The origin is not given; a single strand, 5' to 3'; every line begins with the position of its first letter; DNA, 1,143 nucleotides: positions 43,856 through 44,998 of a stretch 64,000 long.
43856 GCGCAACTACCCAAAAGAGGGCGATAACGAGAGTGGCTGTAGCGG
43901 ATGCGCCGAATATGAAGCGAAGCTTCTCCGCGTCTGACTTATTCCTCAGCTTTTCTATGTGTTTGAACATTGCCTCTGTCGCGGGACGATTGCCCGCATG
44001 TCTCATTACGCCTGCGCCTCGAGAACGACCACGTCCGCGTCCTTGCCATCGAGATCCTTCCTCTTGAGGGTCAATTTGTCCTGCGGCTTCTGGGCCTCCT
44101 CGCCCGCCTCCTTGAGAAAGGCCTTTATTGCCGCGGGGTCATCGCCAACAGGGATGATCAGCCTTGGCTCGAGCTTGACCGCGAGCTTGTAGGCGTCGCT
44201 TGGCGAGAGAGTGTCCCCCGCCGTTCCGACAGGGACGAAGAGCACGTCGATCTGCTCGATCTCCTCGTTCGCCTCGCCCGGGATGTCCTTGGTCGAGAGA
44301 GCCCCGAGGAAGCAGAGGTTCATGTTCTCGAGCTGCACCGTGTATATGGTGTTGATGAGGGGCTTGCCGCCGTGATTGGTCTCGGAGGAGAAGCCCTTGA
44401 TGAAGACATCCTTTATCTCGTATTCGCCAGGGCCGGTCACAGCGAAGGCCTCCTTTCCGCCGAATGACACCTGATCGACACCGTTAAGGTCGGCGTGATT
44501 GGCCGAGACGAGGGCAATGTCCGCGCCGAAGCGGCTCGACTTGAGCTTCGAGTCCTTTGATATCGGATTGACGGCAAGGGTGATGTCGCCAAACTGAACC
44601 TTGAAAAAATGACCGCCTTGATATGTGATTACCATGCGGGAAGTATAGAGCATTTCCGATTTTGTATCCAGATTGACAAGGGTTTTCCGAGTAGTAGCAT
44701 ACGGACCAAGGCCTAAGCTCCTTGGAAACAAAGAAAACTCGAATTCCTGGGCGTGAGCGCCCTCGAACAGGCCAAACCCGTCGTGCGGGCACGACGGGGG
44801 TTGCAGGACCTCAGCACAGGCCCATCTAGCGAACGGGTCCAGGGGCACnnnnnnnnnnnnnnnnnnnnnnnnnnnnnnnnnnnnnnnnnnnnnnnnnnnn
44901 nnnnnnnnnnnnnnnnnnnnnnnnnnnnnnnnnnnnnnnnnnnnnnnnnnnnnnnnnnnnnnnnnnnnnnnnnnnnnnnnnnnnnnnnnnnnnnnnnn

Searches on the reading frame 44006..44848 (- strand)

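Call 15: search_protein_families(library=pfam, proteins=[window:44006-44848:-], max_evalue=0.001)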
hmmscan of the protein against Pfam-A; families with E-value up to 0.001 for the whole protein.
window:44006-44848:- (280 aa): 1 family
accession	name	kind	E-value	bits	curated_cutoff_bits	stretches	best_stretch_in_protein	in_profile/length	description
PF13483.12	Lactamase_B_3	-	9.2e-22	78.2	24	1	74-234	2-159/160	Beta-lactamase superfamily domain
